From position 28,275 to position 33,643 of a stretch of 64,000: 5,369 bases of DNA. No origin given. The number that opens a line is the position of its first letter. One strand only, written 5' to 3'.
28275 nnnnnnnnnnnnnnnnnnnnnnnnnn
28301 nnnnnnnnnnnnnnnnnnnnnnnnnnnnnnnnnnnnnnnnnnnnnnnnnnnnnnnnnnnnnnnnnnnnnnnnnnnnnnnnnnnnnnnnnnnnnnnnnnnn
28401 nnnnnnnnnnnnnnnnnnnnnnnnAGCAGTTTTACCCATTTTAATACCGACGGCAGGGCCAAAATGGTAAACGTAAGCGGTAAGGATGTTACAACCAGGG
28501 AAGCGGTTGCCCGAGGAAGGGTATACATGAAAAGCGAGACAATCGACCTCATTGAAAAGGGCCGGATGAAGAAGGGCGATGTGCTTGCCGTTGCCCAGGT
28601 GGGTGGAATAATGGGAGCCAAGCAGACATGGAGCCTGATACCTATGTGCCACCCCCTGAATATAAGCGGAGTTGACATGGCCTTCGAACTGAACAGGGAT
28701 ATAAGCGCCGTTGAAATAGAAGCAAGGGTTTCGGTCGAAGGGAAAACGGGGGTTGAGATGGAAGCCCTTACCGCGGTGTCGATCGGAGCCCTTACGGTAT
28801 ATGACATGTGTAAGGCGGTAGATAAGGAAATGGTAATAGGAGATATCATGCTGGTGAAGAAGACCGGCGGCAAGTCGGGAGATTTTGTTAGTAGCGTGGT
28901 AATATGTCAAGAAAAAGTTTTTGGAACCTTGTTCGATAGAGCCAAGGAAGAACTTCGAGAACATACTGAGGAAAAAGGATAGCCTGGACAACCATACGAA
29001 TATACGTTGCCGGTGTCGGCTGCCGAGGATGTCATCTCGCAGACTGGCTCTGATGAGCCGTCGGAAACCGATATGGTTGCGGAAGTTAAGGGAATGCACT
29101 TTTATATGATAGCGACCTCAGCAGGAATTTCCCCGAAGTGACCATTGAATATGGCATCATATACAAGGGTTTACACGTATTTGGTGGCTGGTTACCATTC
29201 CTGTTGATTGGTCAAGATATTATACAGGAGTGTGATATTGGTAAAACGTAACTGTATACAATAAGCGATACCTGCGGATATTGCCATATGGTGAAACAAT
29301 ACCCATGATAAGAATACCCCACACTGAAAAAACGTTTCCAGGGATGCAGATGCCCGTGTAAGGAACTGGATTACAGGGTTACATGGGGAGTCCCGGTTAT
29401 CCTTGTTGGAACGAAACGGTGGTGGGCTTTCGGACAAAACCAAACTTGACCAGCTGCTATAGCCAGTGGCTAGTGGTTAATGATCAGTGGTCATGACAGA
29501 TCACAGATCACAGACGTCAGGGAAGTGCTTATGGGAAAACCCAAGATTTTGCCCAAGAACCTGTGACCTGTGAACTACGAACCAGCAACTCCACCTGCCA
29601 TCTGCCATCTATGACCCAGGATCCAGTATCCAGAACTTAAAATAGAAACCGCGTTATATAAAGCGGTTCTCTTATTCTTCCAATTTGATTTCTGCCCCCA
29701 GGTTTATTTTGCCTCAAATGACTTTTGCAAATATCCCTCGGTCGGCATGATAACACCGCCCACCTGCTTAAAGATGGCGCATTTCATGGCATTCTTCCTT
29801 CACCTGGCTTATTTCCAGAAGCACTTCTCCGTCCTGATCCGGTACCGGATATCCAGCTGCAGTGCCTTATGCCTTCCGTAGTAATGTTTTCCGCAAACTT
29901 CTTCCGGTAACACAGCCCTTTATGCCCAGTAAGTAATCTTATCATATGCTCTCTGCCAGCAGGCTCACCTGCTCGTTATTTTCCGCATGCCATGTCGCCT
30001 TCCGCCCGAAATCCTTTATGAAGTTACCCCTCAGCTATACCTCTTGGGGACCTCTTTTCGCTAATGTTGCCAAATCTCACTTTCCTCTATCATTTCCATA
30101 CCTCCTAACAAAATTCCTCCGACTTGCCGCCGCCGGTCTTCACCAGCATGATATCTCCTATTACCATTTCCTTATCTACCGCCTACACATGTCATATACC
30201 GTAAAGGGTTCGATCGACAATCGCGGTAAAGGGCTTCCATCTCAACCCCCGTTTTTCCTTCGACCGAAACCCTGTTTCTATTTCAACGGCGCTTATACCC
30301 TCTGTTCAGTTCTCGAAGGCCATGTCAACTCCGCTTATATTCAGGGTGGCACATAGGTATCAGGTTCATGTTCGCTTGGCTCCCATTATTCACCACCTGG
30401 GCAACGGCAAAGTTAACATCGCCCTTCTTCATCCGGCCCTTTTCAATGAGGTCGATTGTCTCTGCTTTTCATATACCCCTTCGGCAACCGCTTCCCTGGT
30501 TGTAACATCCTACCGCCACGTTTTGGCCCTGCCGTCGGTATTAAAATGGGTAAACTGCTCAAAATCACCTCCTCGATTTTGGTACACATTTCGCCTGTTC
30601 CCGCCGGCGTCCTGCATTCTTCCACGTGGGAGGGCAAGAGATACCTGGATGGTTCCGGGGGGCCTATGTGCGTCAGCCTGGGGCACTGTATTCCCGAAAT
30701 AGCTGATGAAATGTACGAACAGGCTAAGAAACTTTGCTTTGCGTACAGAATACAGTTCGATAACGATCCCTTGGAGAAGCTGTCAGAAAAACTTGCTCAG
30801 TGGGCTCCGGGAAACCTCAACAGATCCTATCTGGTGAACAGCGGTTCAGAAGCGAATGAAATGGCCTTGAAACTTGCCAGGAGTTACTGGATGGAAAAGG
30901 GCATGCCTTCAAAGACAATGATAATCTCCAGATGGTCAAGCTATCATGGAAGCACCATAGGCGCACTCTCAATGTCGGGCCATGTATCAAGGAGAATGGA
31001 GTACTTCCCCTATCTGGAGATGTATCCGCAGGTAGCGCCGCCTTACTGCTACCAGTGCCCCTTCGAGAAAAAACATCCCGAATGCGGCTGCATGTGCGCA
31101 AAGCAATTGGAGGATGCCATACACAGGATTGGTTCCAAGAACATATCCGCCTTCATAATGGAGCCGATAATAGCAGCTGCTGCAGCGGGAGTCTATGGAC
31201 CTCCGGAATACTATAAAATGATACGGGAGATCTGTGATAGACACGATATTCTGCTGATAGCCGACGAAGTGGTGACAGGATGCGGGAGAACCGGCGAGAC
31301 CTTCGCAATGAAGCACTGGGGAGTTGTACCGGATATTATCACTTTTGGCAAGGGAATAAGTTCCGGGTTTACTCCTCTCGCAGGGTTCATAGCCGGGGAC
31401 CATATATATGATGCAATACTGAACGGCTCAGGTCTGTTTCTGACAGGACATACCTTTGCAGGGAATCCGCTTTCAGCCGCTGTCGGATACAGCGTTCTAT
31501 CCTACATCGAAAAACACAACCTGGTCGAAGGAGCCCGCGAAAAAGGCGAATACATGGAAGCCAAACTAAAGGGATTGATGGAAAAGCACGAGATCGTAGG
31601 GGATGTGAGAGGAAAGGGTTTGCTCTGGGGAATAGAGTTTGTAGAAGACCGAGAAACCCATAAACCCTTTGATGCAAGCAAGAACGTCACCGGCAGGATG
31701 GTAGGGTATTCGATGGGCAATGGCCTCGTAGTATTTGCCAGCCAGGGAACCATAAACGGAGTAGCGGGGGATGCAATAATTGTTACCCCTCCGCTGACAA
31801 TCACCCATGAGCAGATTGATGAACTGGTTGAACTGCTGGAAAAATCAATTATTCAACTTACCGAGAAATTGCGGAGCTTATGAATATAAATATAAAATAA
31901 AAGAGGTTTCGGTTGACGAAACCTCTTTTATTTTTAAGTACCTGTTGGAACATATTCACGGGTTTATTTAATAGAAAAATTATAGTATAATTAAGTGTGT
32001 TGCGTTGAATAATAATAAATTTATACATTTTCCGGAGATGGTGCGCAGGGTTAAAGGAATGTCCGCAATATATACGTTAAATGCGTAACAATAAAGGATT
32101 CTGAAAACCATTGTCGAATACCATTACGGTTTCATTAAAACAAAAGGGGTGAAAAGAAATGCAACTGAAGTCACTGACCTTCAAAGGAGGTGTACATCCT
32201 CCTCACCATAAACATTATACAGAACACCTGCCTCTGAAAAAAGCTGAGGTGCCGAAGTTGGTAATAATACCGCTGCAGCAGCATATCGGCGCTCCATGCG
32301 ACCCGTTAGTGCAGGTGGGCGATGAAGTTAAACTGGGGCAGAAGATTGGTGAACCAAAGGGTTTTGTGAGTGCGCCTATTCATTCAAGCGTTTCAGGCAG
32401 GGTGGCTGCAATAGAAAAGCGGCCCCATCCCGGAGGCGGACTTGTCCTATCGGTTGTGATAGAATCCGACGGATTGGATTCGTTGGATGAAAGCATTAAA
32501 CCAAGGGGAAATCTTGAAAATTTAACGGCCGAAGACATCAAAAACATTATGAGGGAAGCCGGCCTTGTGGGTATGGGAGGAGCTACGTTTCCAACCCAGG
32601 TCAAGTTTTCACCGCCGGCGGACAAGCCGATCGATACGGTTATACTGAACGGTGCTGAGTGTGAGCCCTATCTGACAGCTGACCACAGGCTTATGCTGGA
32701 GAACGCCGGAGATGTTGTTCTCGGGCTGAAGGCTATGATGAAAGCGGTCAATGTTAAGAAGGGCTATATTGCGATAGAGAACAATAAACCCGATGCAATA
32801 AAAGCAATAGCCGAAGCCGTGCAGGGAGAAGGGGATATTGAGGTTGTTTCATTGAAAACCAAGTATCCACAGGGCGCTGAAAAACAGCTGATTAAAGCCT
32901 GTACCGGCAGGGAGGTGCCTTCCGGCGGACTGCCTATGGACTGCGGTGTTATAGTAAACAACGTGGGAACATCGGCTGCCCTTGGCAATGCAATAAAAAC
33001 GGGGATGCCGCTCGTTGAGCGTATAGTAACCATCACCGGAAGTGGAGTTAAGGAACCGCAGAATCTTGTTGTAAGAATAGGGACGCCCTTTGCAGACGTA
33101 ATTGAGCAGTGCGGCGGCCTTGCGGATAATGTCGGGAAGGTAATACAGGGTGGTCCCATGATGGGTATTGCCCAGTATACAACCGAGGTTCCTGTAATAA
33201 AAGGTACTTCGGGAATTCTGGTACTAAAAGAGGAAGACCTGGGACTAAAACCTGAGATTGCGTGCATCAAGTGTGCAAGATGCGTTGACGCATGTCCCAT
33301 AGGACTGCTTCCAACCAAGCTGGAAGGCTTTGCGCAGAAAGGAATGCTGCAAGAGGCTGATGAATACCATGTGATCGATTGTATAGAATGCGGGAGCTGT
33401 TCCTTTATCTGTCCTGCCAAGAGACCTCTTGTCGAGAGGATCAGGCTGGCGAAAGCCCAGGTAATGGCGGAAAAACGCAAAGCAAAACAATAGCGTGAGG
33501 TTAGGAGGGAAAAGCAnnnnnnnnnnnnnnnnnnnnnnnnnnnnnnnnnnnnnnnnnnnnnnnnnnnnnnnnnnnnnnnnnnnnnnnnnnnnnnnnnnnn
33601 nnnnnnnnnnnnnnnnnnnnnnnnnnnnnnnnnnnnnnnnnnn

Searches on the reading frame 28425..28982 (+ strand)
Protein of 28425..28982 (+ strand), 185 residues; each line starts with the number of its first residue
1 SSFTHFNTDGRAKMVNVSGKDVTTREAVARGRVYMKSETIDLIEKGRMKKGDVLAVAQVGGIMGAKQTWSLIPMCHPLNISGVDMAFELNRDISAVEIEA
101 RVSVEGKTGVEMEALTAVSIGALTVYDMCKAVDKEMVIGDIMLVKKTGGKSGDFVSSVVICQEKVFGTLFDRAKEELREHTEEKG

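Call 11: find_encoding_contigs(protein=window:28425-28982:+, flank=10000, max_places=10)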
Protein window:28425-28982:+ (185 aa): no gene with exactly this product is on record in the collection.

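Call 32: search_protein_families(library=pfam, proteins=[window:28425-28982:+])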
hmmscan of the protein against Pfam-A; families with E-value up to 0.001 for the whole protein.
window:28425-28982:+ (185 aa): 1 family
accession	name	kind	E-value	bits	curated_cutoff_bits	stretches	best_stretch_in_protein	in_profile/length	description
PF01967.27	MoaC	-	2.4e-58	196.4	27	1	14-149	1-136/136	MoaC family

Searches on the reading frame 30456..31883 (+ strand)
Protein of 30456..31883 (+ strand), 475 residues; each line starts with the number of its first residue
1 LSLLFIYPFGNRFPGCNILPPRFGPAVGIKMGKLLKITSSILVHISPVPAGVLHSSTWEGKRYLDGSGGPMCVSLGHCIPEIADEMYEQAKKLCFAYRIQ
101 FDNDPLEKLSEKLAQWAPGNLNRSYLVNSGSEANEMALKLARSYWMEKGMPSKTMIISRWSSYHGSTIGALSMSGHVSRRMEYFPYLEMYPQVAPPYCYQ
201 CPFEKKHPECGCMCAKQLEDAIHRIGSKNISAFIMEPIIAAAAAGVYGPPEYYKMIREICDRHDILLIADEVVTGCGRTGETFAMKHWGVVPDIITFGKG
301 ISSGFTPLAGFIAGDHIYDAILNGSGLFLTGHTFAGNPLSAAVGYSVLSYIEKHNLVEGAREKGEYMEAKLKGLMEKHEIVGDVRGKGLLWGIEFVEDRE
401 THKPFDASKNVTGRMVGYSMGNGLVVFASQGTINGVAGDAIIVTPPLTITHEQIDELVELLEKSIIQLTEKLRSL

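Call 32: search_protein_families(library=pfam, proteins=[window:30456-31883:+])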
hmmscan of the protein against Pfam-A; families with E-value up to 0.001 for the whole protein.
window:30456-31883:+ (475 aa): 1 family
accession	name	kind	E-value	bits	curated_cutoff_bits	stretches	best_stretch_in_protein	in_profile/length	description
PF00202.27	Aminotran_3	-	6.8e-94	315.2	30.5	1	59-464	25-402/403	Aminotransferase class-III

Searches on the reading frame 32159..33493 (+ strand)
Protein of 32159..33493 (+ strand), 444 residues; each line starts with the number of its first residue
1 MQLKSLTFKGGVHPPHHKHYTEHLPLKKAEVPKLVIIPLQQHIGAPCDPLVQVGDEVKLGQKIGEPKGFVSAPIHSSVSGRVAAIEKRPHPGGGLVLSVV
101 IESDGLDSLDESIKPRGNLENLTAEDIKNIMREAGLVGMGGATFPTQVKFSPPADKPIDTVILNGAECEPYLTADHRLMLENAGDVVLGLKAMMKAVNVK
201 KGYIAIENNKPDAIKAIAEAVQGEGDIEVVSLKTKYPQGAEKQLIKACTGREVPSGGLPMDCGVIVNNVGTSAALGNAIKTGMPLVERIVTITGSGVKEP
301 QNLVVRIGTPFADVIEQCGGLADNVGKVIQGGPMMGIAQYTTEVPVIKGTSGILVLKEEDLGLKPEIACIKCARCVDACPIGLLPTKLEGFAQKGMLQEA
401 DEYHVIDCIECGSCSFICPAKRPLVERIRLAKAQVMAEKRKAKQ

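Call 13: find_encoding_contigs(protein=window:32159-33493:+, flank=10000, max_places=10)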
Protein window:32159-33493:+ (444 aa): 2 contigs read that carry it; 2 places shown.
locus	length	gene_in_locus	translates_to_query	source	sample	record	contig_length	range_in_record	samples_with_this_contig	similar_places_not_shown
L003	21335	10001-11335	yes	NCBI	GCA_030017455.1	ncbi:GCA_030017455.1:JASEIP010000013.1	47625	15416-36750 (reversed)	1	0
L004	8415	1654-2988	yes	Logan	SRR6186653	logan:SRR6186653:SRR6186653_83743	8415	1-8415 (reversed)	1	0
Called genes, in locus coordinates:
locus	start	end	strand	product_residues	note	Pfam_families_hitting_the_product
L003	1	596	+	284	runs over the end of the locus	PF12849:PBP_like_2, PF01547:SBP_bac_1 (faint), PF13531:SBP_bac_11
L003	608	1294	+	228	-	PF00528:BPD_transp_1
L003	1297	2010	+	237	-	PF02463:SMC_N, PF00005:ABC_tran, PF13304:AAA_21 (faint)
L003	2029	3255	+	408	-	PF03453:MoeA_N, PF00994:MoCF_biosynth, PF03454:MoeA_C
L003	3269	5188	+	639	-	PF03453:MoeA_N, PF00994:MoCF_biosynth, PF03454:MoeA_C, PF12727:PBP_like, PF12974:Phosphonate-bd (faint)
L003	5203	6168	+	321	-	PF13353:Fer4_12 (weak), PF04055:Radical_SAM, PF06463:Mob_synth_C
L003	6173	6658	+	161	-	PF01967:MoaC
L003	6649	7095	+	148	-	PF03473:MOSC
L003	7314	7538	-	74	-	PF00462:Glutaredoxin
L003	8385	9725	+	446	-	PF00202:Aminotran_3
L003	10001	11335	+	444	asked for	PF13375:RnfC_N, PF01512:Complex1_51K, PF10531:SLBB, PF12838:Fer4_7 (weak), PF13183:Fer4_8 (faint), PF13187:Fer4_9 (weak), PF13237:Fer4_10, PF13484:Fer4_16 (faint)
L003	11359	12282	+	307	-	PF03116:NQR2_RnfD_RnfE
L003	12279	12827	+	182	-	PF04205:FMN_bind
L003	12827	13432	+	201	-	PF02508:Rnf-Nqr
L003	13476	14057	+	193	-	PF02508:Rnf-Nqr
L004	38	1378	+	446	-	PF00202:Aminotran_3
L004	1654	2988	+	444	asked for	PF13375:RnfC_N, PF01512:Complex1_51K, PF10531:SLBB, PF12838:Fer4_7 (weak), PF13183:Fer4_8 (faint), PF13187:Fer4_9 (weak), PF13237:Fer4_10, PF13484:Fer4_16 (faint)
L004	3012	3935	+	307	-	PF03116:NQR2_RnfD_RnfE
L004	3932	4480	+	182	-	PF04205:FMN_bind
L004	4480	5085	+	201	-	PF02508:Rnf-Nqr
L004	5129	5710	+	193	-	PF02508:Rnf-Nqr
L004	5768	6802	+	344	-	PF04060:FeS, PF13237:Fer4_10 (weak), PF14697:Fer4_21, PF25160:LdpA_Fe-S-bd (weak), PF12838:Fer4_7 (weak), PF00037:Fer4, PF14697:Fer4_21, PF13187:Fer4_9, +18 more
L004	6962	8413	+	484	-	?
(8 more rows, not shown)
